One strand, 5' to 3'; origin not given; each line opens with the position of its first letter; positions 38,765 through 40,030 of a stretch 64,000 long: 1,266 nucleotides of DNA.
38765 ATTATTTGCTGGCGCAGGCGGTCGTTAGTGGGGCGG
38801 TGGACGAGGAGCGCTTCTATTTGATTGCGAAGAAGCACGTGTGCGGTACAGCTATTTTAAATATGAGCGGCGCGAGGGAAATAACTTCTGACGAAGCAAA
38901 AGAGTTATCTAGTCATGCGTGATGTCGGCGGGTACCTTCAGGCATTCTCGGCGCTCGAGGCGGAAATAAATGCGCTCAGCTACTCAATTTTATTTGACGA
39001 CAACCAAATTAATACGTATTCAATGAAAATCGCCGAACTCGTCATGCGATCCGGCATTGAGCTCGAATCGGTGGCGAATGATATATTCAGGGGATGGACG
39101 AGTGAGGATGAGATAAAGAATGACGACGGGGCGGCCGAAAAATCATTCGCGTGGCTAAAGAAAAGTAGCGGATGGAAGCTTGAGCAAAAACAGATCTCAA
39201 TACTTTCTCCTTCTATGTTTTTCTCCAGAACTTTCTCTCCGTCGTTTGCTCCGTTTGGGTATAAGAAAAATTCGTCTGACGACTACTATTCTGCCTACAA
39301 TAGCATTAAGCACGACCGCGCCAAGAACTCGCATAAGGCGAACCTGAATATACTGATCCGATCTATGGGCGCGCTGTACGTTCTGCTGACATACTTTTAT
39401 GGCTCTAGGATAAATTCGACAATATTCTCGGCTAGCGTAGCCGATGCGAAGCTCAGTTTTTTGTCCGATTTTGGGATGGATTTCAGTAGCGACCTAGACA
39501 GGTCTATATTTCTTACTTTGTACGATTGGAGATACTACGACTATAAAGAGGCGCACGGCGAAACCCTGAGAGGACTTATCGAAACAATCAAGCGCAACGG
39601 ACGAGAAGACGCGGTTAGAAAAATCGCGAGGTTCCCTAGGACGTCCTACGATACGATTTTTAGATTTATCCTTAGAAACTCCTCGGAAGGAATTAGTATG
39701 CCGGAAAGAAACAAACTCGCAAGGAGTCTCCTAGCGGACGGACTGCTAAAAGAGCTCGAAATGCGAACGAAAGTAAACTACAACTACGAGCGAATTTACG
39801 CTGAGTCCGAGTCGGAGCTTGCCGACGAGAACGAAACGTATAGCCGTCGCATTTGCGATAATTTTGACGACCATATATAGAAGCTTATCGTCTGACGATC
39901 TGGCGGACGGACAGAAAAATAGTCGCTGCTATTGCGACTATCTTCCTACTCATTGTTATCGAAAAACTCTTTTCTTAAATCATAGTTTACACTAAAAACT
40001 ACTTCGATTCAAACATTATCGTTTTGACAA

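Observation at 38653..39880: Translationally coupled plus-strand two-gene cargo module: candidate anti-phage (Abi/HEPN-like) system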

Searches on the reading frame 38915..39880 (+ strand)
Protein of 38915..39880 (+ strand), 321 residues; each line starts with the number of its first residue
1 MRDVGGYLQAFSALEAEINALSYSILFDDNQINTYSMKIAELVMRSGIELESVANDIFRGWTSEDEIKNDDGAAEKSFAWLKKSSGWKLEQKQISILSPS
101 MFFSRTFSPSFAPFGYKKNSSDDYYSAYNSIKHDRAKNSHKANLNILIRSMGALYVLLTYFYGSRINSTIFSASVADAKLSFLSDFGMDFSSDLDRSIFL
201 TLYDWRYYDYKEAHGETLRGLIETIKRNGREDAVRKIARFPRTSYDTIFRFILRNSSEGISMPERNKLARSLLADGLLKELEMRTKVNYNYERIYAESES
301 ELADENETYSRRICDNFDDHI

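Call 6: search_protein_families(library=pfam, proteins=[window:38915-39880:+], max_evalue=1)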
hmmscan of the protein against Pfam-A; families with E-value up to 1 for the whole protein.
window:38915-39880:+ (321 aa): 1 family
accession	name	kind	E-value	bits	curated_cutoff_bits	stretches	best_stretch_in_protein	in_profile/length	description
PF13551.12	HTH_29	-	0.1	13.2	28.1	1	233-260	14-41/64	Winged helix-turn helix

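Call 7: search_protein_families(library=padloc, proteins=[window:38915-39880:+], max_evalue=1)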
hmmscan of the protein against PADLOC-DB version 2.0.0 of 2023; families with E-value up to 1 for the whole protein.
window:38915-39880:+ (321 aa): 0 families

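Call 8: search_protein_families(library=phrogs, proteins=[window:38915-39880:+], max_evalue=1)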
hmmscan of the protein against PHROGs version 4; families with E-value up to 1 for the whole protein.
window:38915-39880:+ (321 aa): 2 families
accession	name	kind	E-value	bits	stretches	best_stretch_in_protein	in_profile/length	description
phrog_19461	-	unknown function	0.034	14.4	1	117-164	218-265/331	-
phrog_3377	-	DNA, RNA and nucleotide metabolism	0.73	10.6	0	32-76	102-146/196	HNH endonuclease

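Call 10: search_dna_similar(query=window:38915-39880:+, collection=phages, mode=protein, max_evalue=0.01, max_rows=30)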
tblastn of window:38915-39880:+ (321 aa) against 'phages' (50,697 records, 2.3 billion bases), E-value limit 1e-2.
No match.

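Call 11: find_homologous_proteins(query=window:38915-39880:+, max_evalue=0.001)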
Query window:38915-39880:+ (321 aa): 3 proteins with E <= 0.001 among 1136 candidates.
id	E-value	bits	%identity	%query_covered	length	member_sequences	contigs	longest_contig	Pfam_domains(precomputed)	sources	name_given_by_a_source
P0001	3.4e-207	705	100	100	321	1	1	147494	-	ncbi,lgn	ncbi:MAG: hypothetical protein ACK5MU_03945 [Candidatus Saccharimonadales bacterium]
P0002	7.4e-47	178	35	90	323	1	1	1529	-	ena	-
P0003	1.7e-23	102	39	55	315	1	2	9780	-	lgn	-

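Call 14: find_encoding_contigs(protein=P0003, flank=10000)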
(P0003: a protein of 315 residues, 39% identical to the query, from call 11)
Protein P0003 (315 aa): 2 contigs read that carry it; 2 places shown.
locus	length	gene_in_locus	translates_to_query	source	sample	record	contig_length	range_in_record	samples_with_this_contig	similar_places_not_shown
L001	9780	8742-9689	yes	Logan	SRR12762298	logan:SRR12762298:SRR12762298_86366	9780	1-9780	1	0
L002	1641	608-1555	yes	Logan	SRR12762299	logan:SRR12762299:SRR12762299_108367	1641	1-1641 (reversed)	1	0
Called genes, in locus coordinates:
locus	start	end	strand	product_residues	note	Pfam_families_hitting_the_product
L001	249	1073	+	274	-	-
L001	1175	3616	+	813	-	PF00270:DEAD, PF04851:ResIII, PF18766:SWI2_SNF2, PF00271:Helicase_C (weak), PF08463:EcoEI_R_C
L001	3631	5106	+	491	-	PF12161:HsdM_N, PF05175:MTS (faint), PF02384:N6_Mtase, PF07669:Eco57I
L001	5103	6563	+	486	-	PF01420:Methylase_S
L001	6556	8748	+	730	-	PF13166:AAA_13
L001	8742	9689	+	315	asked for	-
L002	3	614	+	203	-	?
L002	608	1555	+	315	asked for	-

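Call 15: find_encoding_contigs(protein=P0002, flank=5000)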
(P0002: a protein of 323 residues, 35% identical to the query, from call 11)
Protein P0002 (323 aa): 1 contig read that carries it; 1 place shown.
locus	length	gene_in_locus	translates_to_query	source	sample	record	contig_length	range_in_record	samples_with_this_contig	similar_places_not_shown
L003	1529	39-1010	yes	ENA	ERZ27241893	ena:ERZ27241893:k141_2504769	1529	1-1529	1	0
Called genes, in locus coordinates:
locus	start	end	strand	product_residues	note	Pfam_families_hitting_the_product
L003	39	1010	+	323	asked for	-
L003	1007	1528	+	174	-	?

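Call 19: search_protein_families(library=padloc, proteins=[L001:6556-8748:+, L003:1007-1528:+, P0002, P0003, L001:249-1073:+], max_evalue=0.01)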
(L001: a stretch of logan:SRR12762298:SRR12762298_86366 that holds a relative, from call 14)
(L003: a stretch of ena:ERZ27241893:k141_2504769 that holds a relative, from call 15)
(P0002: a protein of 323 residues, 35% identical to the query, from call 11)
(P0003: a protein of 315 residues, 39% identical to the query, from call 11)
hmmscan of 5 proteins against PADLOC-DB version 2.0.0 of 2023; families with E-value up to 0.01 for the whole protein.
L001:6556-8748:+ (730 aa): 16 families
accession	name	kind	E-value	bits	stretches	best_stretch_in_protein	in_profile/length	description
PDLC04897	PDC-S06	-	5.7e-192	638.1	1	5-714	3-724/727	-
PDLC04887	PDC-S06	-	7.9e-70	234.4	1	74-626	120-672/790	-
PDLC04894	PDC-S06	-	3.1e-55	186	2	105-653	123-663/740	-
PDLC04890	PDC-S06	-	1.6e-49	167.1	1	17-654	16-652/732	-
PDLC04886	PDC-S06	-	1.1e-37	128.3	1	6-711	6-720/727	-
PDLC04896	PDC-S06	-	1.4e-33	114.5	1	206-626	227-623/732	-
PDLC03859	LmuB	-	6e-18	63.4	2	82-597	190-605/611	-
PDLC04898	PDC-S06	-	6.4e-17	59.1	1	115-575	150-611/752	-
PDLC04889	PDC-S06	-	1.5e-12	44.9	2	236-617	200-525/693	-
PDLC04140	mad8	-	1.4e-08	32.7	2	15-59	16-58/314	mads_8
PDLC04135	mad3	-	1.9e-05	22.4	1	17-577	14-329/374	mads_3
PDLC02979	AriA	-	0.00011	20.1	1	317-574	157-372/373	-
PDLC00311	PtuA1|PtuA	-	0.00057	17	1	12-68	10-76/455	AAA ATPase domain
PDLC03865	LmuB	-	0.0026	14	1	21-46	27-52/1007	-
PDLC00599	ZorA1|ZorA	-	0.0028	14.4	1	77-175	358-457/631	MotA/ExbB/TolQ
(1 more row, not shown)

L003:1007-1528:+ (174 aa): 86 families (the best 25 are shown)
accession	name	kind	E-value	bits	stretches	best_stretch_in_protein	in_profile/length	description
PDLC03135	Specificity_I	-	2.2e-57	193.1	1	5-174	3-173/595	Type I specificity subunit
PDLC03126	Specificity_I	-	1.9e-24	84.5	1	6-147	494-649/690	Type I specificity subunit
PDLC03130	Specificity_I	-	2e-24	84.7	1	7-173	9-177/442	Type I specificity subunit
PDLC03068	Specificity_I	-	2e-22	77.9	1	4-174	7-187/403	Type I specificity subunit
PDLC03099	Specificity_I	-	8e-22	75.9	2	96-174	91-165/405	Type I specificity subunit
PDLC03089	Specificity_I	-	2.4e-21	74.4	1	28-173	42-189/446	Type I specificity subunit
PDLC03069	Specificity_I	-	1.4e-19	68.5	1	3-172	3-177/387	Type I specificity subunit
PDLC03074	Specificity_I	-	1.3e-16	58.8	1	54-171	82-201/408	Type I specificity subunit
PDLC03194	Specificity_I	-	1.5e-16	58.4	1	27-153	229-358/391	Type I specificity subunit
PDLC03086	Specificity_I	-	7.7e-16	56.1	1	31-173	44-194/458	Type I specificity subunit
PDLC03168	Specificity_I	-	1.7e-15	55.4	1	30-174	38-187/459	Type I specificity subunit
PDLC03087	Specificity_I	-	1.7e-15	54.9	1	23-167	47-195/418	Type I specificity subunit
PDLC03065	Specificity_I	-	2.4e-15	54.8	1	21-172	34-186/363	Type I specificity subunit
PDLC03092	Specificity_I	-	1e-14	52.7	1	91-174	101-182/397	Type I specificity subunit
PDLC03164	Specificity_I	-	4.5e-14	50.6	1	26-173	30-187/409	Type I specificity subunit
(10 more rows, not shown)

P0002 (323 aa): 0 families

P0003 (315 aa): 0 families

L001:249-1073:+ (274 aa): 0 families

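Call 20: search_protein_families(library=pfam, proteins=[L001:6556-8748:+, L003:1007-1528:+, P0002, P0003, L001:249-1073:+], max_evalue=0.1)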
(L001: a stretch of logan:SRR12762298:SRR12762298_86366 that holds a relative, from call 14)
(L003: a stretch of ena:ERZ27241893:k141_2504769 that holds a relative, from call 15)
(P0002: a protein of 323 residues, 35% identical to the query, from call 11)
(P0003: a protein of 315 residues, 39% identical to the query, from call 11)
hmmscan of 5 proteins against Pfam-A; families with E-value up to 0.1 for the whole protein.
L001:6556-8748:+ (730 aa): 19 families
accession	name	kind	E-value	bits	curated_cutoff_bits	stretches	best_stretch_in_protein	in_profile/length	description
PF13166.12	AAA_13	-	2.8e-82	278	36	1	21-700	12-712/713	AAA domain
PF13401.12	AAA_22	-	0.00013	22.7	27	1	24-121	4-80/130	AAA domain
PF13245.12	AAA_19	-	0.00013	22.5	25.1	1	21-116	7-72/134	AAA domain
PF13191.12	AAA_16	-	0.00017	22.5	32.6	1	13-92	13-103/167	AAA ATPase domain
PF00931.28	NB-ARC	-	0.0004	20.2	23.5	1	24-116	17-97/248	NB-ARC domain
PF13476.12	AAA_23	-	0.00047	21.3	27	1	16-41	10-35/201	AAA domain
PF13175.12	AAA_15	-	0.00047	20.3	32.1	1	319-574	163-373/374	AAA ATPase domain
PF00910.28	RNA_helicase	-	0.0022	18.9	21.5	1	28-59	1-32/105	RNA helicase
PF24883.2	NPHP3_N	-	0.0027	18.4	24.8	1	14-72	10-69/164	Nephrocystin 3, N-terminal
PF01637.24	ATPase_2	-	0.0076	16.5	33.2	1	24-130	19-112/225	ATPase domain predominantly from Archaea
PF00004.35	AAA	-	0.0092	16.9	21.2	1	29-122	2-94/131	ATPase family associated with various cellular activities (AAA)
PF05970.20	PIF1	-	0.01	15.9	25.9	1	20-52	17-49/223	PIF1-like helicase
PF07728.20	AAA_5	-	0.014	15.8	22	0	28-63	2-38/139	AAA domain (dynein-related subfamily)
PF13479.12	AAA_24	-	0.017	15.4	27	1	25-48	2-25/195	AAA domain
PF02562.22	PhoH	-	0.031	14.2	27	1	22-97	17-86/205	PhoH-like protein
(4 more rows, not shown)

L003:1007-1528:+ (174 aa): 1 family
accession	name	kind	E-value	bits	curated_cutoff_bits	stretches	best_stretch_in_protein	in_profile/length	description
PF01420.25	Methylase_S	-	4.6e-08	33.9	22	1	4-167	7-167/168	Type I restriction modification DNA specificity domain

P0002 (323 aa): 0 families

P0003 (315 aa): 1 family
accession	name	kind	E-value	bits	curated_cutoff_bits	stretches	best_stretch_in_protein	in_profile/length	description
PF18182.6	mCpol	-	0.017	15.9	26.4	0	45-101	9-67/114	minimal CRISPR polymerase domain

L001:249-1073:+ (274 aa): 0 families

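Call 21: search_protein_representatives(protein=window:38915-39880:+)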
Query: 321 residues. Proteins with E-value up to 0.001 (for the whole library): 512; up to 1e-10: 224; up to 1e-30: 13. The best 150 are listed.
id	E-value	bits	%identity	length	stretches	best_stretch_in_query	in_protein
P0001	1.1e-207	704.8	100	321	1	1-321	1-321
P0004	5.1e-48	180.6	35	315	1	10-318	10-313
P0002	2.4e-47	178.4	35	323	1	5-299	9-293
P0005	1.3e-40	156.3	34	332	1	7-315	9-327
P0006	2.4e-38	148.8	33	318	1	7-315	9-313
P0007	4.1e-34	134.9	50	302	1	7-164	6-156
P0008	4.6e-33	131.5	49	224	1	6-162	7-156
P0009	6.9e-33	130.9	46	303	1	7-164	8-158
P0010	4.0e-32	128.4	32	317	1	10-309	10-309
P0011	4.9e-32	128.1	45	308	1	7-164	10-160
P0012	5.6e-32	127.9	48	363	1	4-167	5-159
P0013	6.0e-32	127.8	45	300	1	8-166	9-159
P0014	2.7e-31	125.6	45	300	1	7-160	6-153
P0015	5.1e-30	121.5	35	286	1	7-243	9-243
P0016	4.0e-29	118.6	45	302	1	7-185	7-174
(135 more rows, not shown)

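Call 27: search_protein_families(library=pfam, alignment_id=A2, max_evalue=0.01)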
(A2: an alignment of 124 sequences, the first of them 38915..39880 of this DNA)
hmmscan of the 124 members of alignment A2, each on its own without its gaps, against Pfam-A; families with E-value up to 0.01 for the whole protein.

A. member 1, window:38915-39880:+ (321 aa): 0 families

B. families by the number of members that match (of 124 scanned): 9 families
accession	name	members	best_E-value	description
PF03321.19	GH3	1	0.0011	GH3 family N-terminal domain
PF05211.17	NLBH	1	0.0016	Neuraminyllactose-binding hemagglutinin precursor (NLBH)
PF24419.1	Cupin_NOL9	1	0.0022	Polynucleotide 5'-hydroxyl-kinase NOL9, N-terminal domain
PF23300.3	HEAT_Nup120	1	0.0023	Nucleoporin Nup120, HEAT repeats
PF24371.1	DUF7527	1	0.0024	Domain of unknown function (DUF7527)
PF17388.7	GP24_25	1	0.003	Mycobacteriophage tail assembly protein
PF20364.3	DUF6659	1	0.007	Family of unknown function (DUF6659)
PF20421.4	DHR-2_Lobe_C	1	0.0073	DHR-2, Lobe C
PF14266.11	YceG_bac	1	0.0078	YceG domain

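Call 28: search_solved_structures(query=A2, max_evalue=10, show_alignments=2)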
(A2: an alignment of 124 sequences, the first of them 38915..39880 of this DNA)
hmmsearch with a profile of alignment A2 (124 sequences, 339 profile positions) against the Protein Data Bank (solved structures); distinct sequences matched with E-value up to 10: 0.

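Call 29: search_protein_families(library=ncbifam, alignment_id=A2, max_evalue=0.01)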
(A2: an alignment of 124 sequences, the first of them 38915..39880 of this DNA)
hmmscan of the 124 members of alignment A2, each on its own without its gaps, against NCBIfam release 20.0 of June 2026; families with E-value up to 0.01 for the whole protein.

A. member 1, window:38915-39880:+ (321 aa): 0 families

B. families by the number of members that match (of 124 scanned): 6 families
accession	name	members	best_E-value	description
NF002156.0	PRK00984.2-1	1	0.0012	tRNA pseudouridine(13) synthase TruD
NF040525.1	SrtB_LPKTxSAVK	1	0.0024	class B sortase, LPKTxAVK-specific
NF004267.1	PRK05687.1-3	1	0.0053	flagellar assembly protein FliH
NF010576.0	PRK13969.1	1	0.0059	proline racemase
NF045961.1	MAG5150_fam_LP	1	0.0078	MAG5150 family histidine triad lipoprotein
NF004918.0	PRK06274.1-4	1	0.0086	indolepyruvate oxidoreductase subunit beta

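Call 30: search_protein_families(library=padloc, alignment_id=A2, max_evalue=0.01)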
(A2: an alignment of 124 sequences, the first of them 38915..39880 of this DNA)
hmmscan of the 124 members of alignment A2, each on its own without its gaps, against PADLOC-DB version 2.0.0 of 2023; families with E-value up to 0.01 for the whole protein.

A. member 1, window:38915-39880:+ (321 aa): 0 families

B. families by the number of members that match (of 124 scanned): 7 families
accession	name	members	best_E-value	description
PDLC01915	CARF6--CARF_CARF_CARF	1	0.0019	-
PDLC04329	PDC-M02B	1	0.0045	-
PDLC03244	MTase_II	1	0.0051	Type II methyltransferase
PDLC04215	HEC-02B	1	0.0056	-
PDLC03869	LmuC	1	0.0085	-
PDLC00469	JetB1|JetB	1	0.0086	DUF4194 domain; MukE-like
PDLC03242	MTase_II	1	0.0089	Type II methyltransferase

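Call 31: predict_structure(alignment_id=A2)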
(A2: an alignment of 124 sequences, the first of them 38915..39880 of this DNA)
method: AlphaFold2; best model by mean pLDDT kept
length: 321 residues; sequences in the alignment: 124
mean_pLDDT: 91.6   pTM: 0.87
mean pLDDT of the five models: 91.6, 90.8, 90.5, 90.6, 90.4
residues with pLDDT >= 90: 242; 70-90: 68; 50-70: 10; < 50: 1
segments of 3 or more residues with pLDDT < 50: none
pLDDT, mean of each block of 10 residues (from residue 1): 80 98 98 98 98 94 89 89 88 98 97 97 98 98 99 97 95 96 94 96 89 93 95 94 90 90 92 78 89 81 78 69 54
secondary structure, 60 per line:
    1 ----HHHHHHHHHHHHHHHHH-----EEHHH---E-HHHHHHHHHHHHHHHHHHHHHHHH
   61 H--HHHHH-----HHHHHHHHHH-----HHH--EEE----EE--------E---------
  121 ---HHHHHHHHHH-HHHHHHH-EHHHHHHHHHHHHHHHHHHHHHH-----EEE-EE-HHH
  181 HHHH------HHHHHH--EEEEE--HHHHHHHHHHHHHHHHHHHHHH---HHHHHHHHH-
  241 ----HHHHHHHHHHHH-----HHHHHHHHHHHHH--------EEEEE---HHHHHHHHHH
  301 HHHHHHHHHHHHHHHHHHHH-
elements in order: H5-21 H37-61 H64-68 H74-83 E94-96 H124-133 H135-141 H144-165 E171-173 H178-184 H191-196 E199-203 H206-227 H231-239 H245-256 H262-274 E283-287 H291-320

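Call 44: fold_search(model_id=the predicted structure, library=pdb)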
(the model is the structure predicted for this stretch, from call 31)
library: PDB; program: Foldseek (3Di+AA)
matches with E <= 10: 20; with E <= 0.001: 0
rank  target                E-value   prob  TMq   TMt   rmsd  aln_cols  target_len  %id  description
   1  6twn_B                8.8e-01  0.14  0.20  0.21  15.6       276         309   10  Crystal structure of Talin1 R7R8 in complex with CDK1 (206-223) (released 2021-05-12)
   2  3w2v_A                3.0e+00  0.04  0.14  0.09  16.5       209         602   10  Crystal structure of the Cmr2dHD-Cmr3 subcomplex bound to 3'-AMP (released 2013-10-16)
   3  5ic1                  3.1e+00  0.08  0.21  0.16  17.0       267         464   10  Structural analysis of a talin triple domain module, E1794Y, E1797Y, Q1801Y mutant (released 2016-05-18)
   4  3w2w_A                3.5e+00  0.06  0.15  0.09   9.8       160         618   11  Crystal structure of the Cmr2dHD-Cmr3 subcomplex bound to ATP (released 2013-10-16)
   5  4nsl_C                3.5e+00  0.04  0.15  0.11  15.2       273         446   10  X-ray Crystal structure of Adenylosuccinate Lyase from Salmonella typhimurium (released 2014-12-03)
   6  8a7b_B                3.8e+00  0.02  0.13  0.13  19.3       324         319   10  PcIDS1_D319N in complex with Mg2+ and 3-Br-GPP (released 2023-05-31)
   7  7zw4_A                4.3e+00  0.06  0.19  0.20  16.1       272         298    9  Crystal structure of Talin R7R8 domains with Caskin-2 LD-peptide (released 2023-05-31)
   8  4w8p_A                4.7e+00  0.05  0.19  0.20  16.2       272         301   10  Crystal structure of RIAM TBS1 in complex with talin R7R8 domains (released 2014-12-03)
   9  3wrn                  5.2e+00  0.02  0.14  0.17  20.1       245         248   10  Minute virus of mice non-structural protein-1N-terminal nuclease domain reveals a unique Zn2+ coordination in the active (released 2015-01-21)
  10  8b3d_A                5.8e+00  0.02  0.09  0.03  15.7       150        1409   10  Structure of the Pol II-TCR-ELOF1 complex. (released 2023-09-27)
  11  6bfi_B                6.1e+00  0.04  0.21  0.10  21.2       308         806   10  Vinculin homolog in a sponge (phylum Porifera) reveals vertebrate-like cell adhesions involved in early multicellular  (released 2018-06-13)
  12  8a74_A                6.7e+00  0.01  0.11  0.10  20.2       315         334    9  PcIDS1_F315A in complex with Mg2+ and GPP (released 2023-05-31)
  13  4qil_B                6.7e+00  0.01  0.11  0.12  25.6       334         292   11  Crystal structure of the ROQ domain of human Roquin in complex with the Hmg19 stem-loop RNA (released 2014-07-16)
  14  9exz_A                7.1e+00  0.04  0.17  0.11  14.2       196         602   14  Efficient and scalable protein design using a relaxed sequence space (released 2024-10-16)
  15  6xz3                  7.8e+00  0.09  0.21  0.43   8.2       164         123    8  Crystal structure of TLNRD1 4-helix bundle (released 2020-05-27)
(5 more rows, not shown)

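Call 47: find_related_loci(query=A2, collection=viral_contigs, flank=10000)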
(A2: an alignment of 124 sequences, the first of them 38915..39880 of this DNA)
Query A2 (321 aa) in viral_contigs; peptide patterns used: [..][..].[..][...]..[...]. (x = any residue, [..] = any of these).
58 stretches matched a pattern; 10 encode a relative of the query (tblastn E <= 1e-3); 10 distinct loci.
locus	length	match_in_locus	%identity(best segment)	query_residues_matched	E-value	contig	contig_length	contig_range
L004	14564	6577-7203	30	7-193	4e-22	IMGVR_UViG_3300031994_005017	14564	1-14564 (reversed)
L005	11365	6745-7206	37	7-161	5e-19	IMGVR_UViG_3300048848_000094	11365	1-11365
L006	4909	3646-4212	25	11-179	2e-17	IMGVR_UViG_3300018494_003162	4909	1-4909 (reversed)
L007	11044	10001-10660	25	7-200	4e-17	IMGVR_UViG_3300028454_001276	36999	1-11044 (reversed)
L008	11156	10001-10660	25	7-200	4e-17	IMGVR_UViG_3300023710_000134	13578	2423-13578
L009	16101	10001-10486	31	7-161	3e-16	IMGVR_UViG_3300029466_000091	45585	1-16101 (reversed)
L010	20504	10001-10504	31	7-166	2e-13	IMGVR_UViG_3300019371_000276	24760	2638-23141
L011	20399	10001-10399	25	29-161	3e-10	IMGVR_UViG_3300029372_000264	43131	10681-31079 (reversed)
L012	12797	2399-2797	23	29-161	1e-8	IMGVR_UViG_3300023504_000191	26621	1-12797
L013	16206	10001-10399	25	29-161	3e-10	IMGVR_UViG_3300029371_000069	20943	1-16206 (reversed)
